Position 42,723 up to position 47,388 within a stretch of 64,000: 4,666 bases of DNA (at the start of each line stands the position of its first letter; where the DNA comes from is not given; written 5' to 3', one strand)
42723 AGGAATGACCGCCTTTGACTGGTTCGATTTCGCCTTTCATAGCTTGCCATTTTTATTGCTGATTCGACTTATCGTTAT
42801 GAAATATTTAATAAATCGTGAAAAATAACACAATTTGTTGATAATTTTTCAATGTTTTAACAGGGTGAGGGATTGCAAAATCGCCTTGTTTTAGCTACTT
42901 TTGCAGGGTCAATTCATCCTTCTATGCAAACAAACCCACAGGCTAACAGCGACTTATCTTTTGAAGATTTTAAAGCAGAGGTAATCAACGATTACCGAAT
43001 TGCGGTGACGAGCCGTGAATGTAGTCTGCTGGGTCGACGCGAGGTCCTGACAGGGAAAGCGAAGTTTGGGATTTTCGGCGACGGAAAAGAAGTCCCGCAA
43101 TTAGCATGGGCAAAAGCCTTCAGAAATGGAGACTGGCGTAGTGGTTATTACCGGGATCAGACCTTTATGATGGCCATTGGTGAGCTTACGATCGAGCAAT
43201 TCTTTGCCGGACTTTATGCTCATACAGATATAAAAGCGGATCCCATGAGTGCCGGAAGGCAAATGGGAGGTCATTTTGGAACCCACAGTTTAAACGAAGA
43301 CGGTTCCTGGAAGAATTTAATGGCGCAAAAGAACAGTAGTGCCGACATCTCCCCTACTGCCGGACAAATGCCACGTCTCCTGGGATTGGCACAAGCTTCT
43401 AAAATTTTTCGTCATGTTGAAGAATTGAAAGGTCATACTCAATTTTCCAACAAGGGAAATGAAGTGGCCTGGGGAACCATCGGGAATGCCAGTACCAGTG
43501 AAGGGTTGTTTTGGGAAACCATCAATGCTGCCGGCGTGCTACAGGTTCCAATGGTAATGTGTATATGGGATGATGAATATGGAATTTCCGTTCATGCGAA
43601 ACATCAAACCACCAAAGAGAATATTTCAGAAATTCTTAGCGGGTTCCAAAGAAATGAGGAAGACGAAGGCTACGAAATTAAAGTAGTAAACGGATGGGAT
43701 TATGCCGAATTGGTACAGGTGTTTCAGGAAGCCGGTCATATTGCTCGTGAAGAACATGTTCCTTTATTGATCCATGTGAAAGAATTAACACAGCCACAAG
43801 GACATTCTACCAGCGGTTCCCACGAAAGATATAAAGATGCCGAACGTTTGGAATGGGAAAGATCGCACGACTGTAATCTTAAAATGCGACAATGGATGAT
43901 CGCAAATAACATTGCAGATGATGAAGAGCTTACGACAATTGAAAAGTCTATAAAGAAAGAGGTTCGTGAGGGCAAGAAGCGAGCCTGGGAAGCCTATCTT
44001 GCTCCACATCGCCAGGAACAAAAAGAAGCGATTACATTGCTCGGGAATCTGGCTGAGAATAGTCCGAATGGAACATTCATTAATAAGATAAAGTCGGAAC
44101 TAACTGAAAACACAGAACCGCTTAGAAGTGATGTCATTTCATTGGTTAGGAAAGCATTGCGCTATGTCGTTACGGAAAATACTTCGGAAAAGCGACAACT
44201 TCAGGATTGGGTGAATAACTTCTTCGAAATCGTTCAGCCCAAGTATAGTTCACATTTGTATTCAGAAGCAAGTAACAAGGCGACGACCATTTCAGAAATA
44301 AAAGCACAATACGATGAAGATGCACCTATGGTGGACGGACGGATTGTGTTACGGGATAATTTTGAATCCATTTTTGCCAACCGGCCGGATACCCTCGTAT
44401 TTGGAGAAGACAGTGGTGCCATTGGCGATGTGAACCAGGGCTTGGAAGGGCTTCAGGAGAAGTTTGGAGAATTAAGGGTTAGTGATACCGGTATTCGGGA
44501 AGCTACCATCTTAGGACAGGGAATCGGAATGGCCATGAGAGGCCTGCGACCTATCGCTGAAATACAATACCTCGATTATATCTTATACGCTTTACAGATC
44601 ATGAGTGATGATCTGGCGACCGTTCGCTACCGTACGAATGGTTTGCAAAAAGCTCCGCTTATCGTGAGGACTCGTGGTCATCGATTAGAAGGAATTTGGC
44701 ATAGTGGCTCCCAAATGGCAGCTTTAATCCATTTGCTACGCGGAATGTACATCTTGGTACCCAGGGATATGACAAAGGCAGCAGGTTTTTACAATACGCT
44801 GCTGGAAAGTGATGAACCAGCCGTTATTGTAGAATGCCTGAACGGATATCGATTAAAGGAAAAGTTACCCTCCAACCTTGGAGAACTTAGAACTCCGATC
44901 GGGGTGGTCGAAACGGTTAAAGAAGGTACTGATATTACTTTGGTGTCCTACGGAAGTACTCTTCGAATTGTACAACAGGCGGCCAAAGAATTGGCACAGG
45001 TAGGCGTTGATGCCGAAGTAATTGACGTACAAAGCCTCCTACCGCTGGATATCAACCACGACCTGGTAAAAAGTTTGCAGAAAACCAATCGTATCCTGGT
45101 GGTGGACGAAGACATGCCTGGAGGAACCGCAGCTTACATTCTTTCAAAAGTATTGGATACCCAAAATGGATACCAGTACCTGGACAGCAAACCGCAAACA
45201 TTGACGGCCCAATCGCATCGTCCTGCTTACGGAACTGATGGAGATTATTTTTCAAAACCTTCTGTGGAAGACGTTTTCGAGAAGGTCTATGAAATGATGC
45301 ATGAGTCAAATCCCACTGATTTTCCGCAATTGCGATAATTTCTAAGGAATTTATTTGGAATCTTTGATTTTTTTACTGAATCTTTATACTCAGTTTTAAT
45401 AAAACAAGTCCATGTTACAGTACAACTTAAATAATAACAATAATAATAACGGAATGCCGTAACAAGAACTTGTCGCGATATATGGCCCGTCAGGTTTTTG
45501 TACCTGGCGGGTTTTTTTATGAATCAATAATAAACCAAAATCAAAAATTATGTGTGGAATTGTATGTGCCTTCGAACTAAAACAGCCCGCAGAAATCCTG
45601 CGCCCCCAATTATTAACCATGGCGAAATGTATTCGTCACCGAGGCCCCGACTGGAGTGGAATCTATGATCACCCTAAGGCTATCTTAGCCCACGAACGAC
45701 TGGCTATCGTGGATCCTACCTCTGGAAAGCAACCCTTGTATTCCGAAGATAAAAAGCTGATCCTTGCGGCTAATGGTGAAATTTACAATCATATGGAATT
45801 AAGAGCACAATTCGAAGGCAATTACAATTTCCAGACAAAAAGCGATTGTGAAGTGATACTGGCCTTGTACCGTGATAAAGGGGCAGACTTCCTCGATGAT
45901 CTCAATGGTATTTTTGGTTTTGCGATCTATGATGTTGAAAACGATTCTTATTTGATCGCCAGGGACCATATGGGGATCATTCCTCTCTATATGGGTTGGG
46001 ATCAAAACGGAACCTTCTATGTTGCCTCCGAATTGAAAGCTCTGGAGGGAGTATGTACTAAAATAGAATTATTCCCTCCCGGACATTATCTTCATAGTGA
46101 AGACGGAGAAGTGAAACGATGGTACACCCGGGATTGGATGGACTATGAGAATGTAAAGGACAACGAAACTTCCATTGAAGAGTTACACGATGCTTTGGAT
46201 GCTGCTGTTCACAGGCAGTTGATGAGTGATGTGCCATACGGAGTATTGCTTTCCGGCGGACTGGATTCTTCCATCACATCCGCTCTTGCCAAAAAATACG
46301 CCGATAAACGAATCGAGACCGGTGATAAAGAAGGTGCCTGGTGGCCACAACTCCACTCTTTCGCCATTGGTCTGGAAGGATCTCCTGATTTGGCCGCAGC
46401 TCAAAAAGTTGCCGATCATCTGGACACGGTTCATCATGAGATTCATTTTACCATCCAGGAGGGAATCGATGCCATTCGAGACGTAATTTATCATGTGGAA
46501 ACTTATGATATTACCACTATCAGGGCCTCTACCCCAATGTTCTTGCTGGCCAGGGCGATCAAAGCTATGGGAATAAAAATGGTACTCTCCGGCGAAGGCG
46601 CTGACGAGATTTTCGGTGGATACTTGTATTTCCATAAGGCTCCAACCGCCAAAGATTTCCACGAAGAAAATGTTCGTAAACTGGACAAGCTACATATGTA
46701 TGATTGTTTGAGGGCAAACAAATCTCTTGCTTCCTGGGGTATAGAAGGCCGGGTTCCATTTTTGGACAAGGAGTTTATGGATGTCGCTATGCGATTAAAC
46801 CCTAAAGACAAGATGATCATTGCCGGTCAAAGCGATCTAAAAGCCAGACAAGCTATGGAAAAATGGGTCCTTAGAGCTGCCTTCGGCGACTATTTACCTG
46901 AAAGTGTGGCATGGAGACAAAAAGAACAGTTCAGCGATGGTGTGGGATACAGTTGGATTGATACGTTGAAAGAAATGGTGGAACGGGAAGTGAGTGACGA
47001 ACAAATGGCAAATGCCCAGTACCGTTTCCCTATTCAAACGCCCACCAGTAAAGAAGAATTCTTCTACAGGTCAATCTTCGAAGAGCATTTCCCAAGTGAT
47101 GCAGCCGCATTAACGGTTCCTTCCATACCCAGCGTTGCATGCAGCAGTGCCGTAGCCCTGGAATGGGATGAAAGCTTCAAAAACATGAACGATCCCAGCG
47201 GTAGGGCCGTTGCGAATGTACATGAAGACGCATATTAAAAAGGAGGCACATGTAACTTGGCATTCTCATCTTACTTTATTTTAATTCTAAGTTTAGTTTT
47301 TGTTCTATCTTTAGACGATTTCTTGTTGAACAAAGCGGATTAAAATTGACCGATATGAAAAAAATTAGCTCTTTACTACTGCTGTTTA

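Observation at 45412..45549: Leader ORF with 7 consecutive Asn codons plus terminator/antiterminator before asnB: candidate asparagine-sensing attenuator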

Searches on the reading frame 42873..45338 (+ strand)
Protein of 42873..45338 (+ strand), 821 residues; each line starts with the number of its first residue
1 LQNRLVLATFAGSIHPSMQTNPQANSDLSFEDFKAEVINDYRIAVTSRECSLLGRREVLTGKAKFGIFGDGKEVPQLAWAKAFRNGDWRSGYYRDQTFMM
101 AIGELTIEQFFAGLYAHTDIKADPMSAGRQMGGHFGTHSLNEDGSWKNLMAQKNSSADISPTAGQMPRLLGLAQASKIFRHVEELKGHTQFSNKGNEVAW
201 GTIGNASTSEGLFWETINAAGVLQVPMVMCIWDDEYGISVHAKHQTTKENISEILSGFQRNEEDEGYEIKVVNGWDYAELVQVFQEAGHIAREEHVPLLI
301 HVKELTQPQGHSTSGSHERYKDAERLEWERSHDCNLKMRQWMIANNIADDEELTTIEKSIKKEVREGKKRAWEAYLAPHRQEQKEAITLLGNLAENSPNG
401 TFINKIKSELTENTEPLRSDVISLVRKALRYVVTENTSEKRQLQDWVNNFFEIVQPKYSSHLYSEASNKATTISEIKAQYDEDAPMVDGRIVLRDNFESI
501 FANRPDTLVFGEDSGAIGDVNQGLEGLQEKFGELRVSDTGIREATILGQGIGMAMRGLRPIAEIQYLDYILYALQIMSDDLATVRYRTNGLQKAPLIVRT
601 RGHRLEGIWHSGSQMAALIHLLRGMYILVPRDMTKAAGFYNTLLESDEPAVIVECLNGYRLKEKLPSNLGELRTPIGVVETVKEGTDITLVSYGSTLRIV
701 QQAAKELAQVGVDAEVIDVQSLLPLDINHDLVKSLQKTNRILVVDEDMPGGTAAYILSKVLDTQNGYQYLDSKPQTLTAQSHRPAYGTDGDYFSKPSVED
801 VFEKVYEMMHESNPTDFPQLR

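Call 6: search_protein_families(library=ncbifam, proteins=[window:42873-45338:+])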
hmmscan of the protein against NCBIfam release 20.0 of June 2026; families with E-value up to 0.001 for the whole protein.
window:42873-45338:+ (821 aa): 14 families
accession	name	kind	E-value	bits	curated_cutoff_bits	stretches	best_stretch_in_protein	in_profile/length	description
NF006667.0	PRK09212.1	subfamily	1.3e-42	145.9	321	1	492-810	9-324/327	pyruvate dehydrogenase complex E1 component subunit beta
NF008854.0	PRK11892.1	equivalog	1.9e-40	139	454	1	465-809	118-462/464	pyruvate dehydrogenase complex E1 component subunit beta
TIGR03181.1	PDH_E1_alph_x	equivalog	1.5e-25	89.8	411.35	1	70-371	59-311/341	pyruvate dehydrogenase (acetyl-transferring) E1 component subunit alpha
TIGR03182.1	PDH_E1_alph_y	equivalog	6.1e-23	81.2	393.85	1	71-374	39-301/315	pyruvate dehydrogenase (acetyl-transferring) E1 component subunit alpha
TIGR00204.1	dxs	equivalog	5.3e-20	71.5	465.95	1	522-765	341-573/616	1-deoxy-D-xylulose-5-phosphate synthase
NF003933.0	PRK05444.2-2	equivalog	3.6e-18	65.4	395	1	202-748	146-543/606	1-deoxy-D-xylulose-5-phosphate synthase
NF004559.0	PRK05899.2-5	equivalog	3.8e-12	45.3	488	1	673-763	488-581/627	transketolase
NF008968.0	PRK12315.1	subfamily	1.3e-10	40.2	510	1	523-747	311-522/582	1-deoxy-D-xylulose-5-phosphate synthase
TIGR00232.1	tktlase_bact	equivalog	2.1e-08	33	682.25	0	197-410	143-343/654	transketolase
NF004556.0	PRK05899.2-2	equivalog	1e-07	30.6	575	1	676-764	510-597/639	transketolase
TIGR03710.1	OAFO_sf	subfamily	4.8e-07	28.7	482.75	1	683-773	461-550/561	2-oxoacid:acceptor oxidoreductase subunit alpha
NF006412.0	PRK08659.1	equivalog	1.1e-05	24.8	411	1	671-764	259-350/378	2-oxoacid:acceptor oxidoreductase subunit alpha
NF007201.0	PRK09622.1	equivalog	4.1e-05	22.7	590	1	684-761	266-342/405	2-oxoacid:ferredoxin oxidoreductase subunit alpha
NF041170.1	Oxoac_fdxalpha_Archa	equivalog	0.00051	18.5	800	1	683-756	517-590/636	2-oxoacid:ferredoxin oxidoreductase subunit alpha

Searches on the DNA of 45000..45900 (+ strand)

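Call 4: search_rna_families(source=window, start=45000, end=45900, threshold=evalue, max_evalue=10)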
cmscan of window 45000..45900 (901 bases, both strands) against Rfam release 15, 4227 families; matches with E-value up to 10: 5.
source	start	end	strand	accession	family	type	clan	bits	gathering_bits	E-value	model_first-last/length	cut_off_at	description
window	45309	45341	-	RF02751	ES036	Gene; sRNA;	-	19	37.6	0.78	1-43/43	no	ES036 (CssrF) sRNA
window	45427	45518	+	RF00112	CyaR_RyeE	Gene; sRNA;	-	19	47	1.4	1-85/85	no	CyaR/Rye RNA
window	45768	45836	+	RF02305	TtnuCD31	Gene; snRNA; snoRNA; CD-box;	-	16.8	75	7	1-67/67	no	Tetrahymena snoRNA TtnuCD31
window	45471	45520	+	RF02399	NsiR1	Gene; sRNA;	-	15.5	39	3.5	1-60/60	no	Nitrogen stress-induced RNA 1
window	45362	45415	-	RF02842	RefA1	Gene; sRNA;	-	12.4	94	7.8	1-222/222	no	Enterococcus sRNA A1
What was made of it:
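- On Rfam leader families (Trp_leader, His_leader, Leu_leader, Thr_leader, Bacteroid-trp, Leu/phe leader): cmscan of 45000-45900 against all 4227 Rfam 15 models at E up to 10 gave only noise hits, all far below their gathering scores (call 4).
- On T-box riboswitch: There was no T-box hit in call 4.
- Closest known: Classical enterobacterial leader-peptide attenuators. Different: There is no sequence or structure match to any Rfam leader model (call 4).
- Rfam 15 finds no riboswitch or T-box here (call 4).
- Tried and rejected: A scan of 45000-45900 at E up to 10 gave only noise (CyaR, NsiR1 and others, all far below threshold; call 4).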

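Call 41: build_rna_model(alignment_id=A2, structure=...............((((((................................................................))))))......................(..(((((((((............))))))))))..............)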
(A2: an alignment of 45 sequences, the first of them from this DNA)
Model R1 built from alignment A2 (45 sequences, 161 columns); structure: as given.
model positions 126; base pairs 16; branch points 1; effective number of sequences 2.17; information 0.59 bits per position. Calibrated on 0.2 Mb of random sequence (short: E-values are rough).
structure used (alignment columns):
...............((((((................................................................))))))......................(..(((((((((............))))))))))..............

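Call 42: search_with_rna_model(model_id=R1, sources=[window, L009, L010, L011, L012, L013, L014, L015, L016, L017, L018, L019, L020, L021, L022, L023, L024, L025, L026, L027, L028, L029, L030, L031, L032, L033, L034, L035, L036, L037, L038, L039, L040, L041, L042, L043, L044, L045, L046, L047, L048, L049, L050, L051, L052, L053, L054, L055, L056, L057, L058, L059, L060, L061, L062, L063, L064, L065, L066, L067, L068, L069, L070, L071, L072, L073, L074, L075, L076, L077, L078, L079, L080], max_evalue=1)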
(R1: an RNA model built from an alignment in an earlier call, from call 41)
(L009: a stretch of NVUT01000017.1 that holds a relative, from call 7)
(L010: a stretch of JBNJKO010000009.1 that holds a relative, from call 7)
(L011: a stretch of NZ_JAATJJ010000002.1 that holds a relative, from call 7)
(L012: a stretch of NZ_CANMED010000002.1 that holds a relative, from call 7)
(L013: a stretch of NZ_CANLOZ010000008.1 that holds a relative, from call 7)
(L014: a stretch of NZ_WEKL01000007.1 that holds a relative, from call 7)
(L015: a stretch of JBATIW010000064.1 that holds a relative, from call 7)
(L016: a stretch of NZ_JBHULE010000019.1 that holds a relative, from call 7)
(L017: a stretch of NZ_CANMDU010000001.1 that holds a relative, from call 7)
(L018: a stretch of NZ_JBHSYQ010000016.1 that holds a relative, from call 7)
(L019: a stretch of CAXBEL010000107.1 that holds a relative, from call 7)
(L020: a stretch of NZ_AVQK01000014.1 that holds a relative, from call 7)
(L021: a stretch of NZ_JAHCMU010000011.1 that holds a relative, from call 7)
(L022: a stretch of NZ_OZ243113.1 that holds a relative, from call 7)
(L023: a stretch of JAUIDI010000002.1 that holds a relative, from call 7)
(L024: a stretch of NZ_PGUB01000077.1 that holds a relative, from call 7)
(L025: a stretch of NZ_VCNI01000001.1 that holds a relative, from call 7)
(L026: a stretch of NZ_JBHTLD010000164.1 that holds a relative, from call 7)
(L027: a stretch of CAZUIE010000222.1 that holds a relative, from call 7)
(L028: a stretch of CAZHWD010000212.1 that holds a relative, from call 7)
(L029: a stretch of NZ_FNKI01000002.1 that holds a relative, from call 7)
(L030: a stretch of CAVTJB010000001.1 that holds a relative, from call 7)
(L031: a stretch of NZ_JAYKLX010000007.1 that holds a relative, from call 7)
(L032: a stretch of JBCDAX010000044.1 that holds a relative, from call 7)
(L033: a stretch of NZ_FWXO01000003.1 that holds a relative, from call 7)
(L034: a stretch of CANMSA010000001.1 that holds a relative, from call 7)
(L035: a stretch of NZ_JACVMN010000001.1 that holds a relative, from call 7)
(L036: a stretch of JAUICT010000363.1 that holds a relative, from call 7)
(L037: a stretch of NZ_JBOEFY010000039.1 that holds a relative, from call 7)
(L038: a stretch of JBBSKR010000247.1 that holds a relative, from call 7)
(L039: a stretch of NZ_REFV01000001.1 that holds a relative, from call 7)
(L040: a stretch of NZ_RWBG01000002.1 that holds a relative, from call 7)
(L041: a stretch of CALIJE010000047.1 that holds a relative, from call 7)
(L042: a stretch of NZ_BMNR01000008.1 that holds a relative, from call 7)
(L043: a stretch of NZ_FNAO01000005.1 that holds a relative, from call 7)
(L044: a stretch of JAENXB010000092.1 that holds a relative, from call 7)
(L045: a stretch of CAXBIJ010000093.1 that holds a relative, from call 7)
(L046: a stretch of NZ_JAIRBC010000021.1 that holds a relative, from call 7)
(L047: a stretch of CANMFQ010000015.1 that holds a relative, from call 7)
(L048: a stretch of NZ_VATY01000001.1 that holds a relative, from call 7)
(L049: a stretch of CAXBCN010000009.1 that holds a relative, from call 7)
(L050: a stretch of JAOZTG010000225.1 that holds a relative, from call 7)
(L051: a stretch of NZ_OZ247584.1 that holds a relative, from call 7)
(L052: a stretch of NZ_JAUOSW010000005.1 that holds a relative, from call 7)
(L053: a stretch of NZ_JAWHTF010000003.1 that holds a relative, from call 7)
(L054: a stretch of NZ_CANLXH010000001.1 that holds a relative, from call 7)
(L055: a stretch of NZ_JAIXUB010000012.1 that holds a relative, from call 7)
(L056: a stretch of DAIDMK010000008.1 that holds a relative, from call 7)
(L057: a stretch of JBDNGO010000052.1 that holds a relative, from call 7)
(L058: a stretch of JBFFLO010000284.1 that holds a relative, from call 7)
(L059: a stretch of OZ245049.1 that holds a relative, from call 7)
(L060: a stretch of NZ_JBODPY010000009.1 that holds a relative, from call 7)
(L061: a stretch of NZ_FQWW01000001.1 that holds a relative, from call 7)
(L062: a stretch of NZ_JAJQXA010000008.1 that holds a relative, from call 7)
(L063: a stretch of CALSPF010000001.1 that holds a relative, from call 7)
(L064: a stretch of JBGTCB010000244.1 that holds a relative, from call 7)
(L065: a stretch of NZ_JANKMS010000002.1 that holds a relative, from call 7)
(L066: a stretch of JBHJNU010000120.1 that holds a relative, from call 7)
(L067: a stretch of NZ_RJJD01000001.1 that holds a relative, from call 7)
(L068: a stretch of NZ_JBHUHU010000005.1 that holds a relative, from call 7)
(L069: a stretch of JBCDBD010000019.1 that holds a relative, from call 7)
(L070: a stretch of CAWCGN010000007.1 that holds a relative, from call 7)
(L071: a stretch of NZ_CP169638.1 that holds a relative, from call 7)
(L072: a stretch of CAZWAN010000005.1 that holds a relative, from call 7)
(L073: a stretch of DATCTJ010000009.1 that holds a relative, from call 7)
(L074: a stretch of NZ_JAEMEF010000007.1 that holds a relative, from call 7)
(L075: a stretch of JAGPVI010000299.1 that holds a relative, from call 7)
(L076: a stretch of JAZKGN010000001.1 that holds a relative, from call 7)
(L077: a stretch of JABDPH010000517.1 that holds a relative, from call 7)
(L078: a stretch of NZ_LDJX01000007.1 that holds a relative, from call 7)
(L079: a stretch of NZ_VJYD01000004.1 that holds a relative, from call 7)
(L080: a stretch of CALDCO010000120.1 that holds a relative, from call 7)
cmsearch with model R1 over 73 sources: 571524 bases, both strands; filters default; matches with E-value up to 1: 11.
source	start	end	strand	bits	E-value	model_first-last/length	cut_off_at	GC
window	45398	45522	+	127.8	1.9e-20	1-126/126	no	0.35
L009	2816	2929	+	61.3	4.9e-08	1-126/126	no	0.26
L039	4661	4737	+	29.5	0.042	1-126/126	no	0.34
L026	1734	1844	-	28.5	0.066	1-126/126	no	0.41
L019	6945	7044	-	26.8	0.13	1-126/126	no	0.28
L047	6977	7071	+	26.8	0.14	1-126/126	no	0.31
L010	2639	2734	+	26.1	0.18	1-126/126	no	0.34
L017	2155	2247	-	25.6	0.23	1-126/126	no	0.25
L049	2153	2259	-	24.9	0.3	1-126/126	no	0.35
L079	6599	6682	+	24.5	0.37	1-126/126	no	0.29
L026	1698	1782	+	22.2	0.98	1-126/126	no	0.4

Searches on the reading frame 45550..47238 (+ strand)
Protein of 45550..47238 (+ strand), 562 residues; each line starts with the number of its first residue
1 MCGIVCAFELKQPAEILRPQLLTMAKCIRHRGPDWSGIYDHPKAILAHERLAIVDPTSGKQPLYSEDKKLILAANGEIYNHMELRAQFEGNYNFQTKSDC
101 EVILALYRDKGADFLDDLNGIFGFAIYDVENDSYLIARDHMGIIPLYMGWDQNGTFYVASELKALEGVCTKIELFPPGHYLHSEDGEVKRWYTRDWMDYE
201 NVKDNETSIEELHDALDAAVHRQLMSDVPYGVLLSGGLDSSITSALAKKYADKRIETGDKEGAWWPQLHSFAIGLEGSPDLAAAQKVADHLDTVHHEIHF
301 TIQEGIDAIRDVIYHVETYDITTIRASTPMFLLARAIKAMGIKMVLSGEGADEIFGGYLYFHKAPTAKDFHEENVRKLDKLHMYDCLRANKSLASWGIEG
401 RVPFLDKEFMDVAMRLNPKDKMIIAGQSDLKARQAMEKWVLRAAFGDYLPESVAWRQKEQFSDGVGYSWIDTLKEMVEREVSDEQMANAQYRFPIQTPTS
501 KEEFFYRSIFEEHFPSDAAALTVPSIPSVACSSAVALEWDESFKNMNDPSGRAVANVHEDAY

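Call 6: search_protein_families(library=ncbifam, proteins=[window:45550-47238:+])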
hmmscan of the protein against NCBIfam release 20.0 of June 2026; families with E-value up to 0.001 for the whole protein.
window:45550-47238:+ (562 aa): 9 families
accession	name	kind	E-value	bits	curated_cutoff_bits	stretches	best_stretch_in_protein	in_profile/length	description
NF006949.0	PRK09431.1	equivalog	5.8e-279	926.3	499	1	1-562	1-554/554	asparagine synthase B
TIGR01536.1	asn_synth_AEB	equivalog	9.3e-137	457.1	267.1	2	2-372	1-385/517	asparagine synthase (glutamine-hydrolyzing)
TIGR03108.1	eps_aminotran_1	hypoth_equivalog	9.8e-70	235.9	816.9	3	1-167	1-168/628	XrtA/PEP-CTERM system amidotransferase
TIGR03104.1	trio_amidotrans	equivalog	5.4e-61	206.6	570.1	3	1-172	1-175/589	N-acetylglutaminylglutamine amidotransferase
NF033535.1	lass_lactam_cya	exception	7.4e-43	147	525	3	1-167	1-167/668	lasso peptide isopeptide bond-forming cyclase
TIGR01134.1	purF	equivalog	7.8e-15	55.2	350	1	58-190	82-224/432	amidophosphoribosyltransferase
NF033561.1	macrolact_Ik_Al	subfamily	6.3e-09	35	300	1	168-253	154-237/561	albusnodin/ikarugamycin family macrolactam cyclase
NF001484.0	PRK00331.1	subfamily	3.3e-08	32.4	381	1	61-173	86-206/601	isomerizing glutamine--fructose-6-phosphate transaminase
TIGR01135.1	glmS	equivalog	9.9e-07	27.6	418.05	1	61-218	85-246/607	glutamine--fructose-6-phosphate transaminase (isomerizing)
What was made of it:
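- Checked: Downstream gene: 45550-47238 is asparagine synthase B (NCBIfam equivalog NF006949, 926 bits, cutoff 499, full length; call 6).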

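Call 7: find_related_loci(query=window:45550-47235:+, collection=genome_contigs, flank=3000)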
Query window:45550-47235:+ (562 aa) in genome_contigs; peptide patterns used: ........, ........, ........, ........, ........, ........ (x = any residue, [..] = any of these).
600 stretches matched a pattern (row limit reached: there are more); 597 encode a relative of the query (tblastn E <= 1e-3); the best 80 are kept; 80 distinct loci.
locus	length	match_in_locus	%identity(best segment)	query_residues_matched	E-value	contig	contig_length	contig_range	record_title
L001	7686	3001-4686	89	1-562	0e+0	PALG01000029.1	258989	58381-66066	MAG: Flavobacteriaceae bacterium isolate SAT49 MHASMcontig_1585650, whole genome shotgun sequence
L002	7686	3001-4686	88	1-562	0e+0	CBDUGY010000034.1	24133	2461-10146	MAG TPA_asm: uncultured Ulvibacter sp. isolate SRR22808123_concoct_64 genome assembly, contig: ERZ25043451.953, whole ge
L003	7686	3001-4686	86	1-562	0e+0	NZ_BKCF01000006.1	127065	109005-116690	Patiriisocius marinistellae strain KK4 sequence06, whole genome shotgun sequence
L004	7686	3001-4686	85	1-562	0e+0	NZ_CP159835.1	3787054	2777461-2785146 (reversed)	Patiriisocius sp. Uisw_017 chromosome, complete genome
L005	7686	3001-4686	85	1-562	0e+0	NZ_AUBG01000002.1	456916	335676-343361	Aequorivita capsosiphonis DSM 23843 G440DRAFT_scaffold00002.2_C, whole genome shotgun sequence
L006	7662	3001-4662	86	1-562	0e+0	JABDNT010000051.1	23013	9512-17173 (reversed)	MAG: Flavobacteriaceae bacterium isolate Site_A11 k127_958177, whole genome shotgun sequence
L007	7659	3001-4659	83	1-562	0e+0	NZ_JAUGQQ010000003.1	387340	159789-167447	Aequorivita aurantiaca strain SDUM287046 scaffold_3_length=387341, whole genome shotgun sequence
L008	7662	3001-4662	83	1-562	0e+0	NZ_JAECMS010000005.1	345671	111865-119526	Luteirhabdus pelagi strain A3-108 NODE_5_length_345671_cov_171.043, whole genome shotgun sequence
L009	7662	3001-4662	82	1-562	0e+0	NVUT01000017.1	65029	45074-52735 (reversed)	MAG: Flavobacterium sp. isolate NORP82 Contig_source1382A_1180, whole genome shotgun sequence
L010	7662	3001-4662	82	1-562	0e+0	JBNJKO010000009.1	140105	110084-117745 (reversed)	MAG: Bacteroidota bacterium isolate BLK160 9, whole genome shotgun sequence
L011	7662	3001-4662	81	1-562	0e+0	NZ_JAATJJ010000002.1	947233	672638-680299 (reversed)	Saonia flava strain DSM 29762 Ga0373348_02, whole genome shotgun sequence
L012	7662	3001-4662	81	1-562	0e+0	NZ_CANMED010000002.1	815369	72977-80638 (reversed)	Uncultured Aquimarina sp. isolate 3-1138-G.fasta NODE_2, whole genome shotgun sequence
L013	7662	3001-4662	81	1-562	0e+0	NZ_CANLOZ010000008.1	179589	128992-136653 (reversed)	Uncultured Aquimarina sp. isolate 740.fasta NODE_8, whole genome shotgun sequence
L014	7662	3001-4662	80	1-562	0e+0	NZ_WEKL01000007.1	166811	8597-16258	Aquimarina litoralis strain CCMR20 scaffold_6, whole genome shotgun sequence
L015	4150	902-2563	80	1-562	0e+0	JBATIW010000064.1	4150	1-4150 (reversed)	MAG: Maribacter sp. isolate MFD10278_ilm_asm_bin14 k127_177110, whole genome shotgun sequence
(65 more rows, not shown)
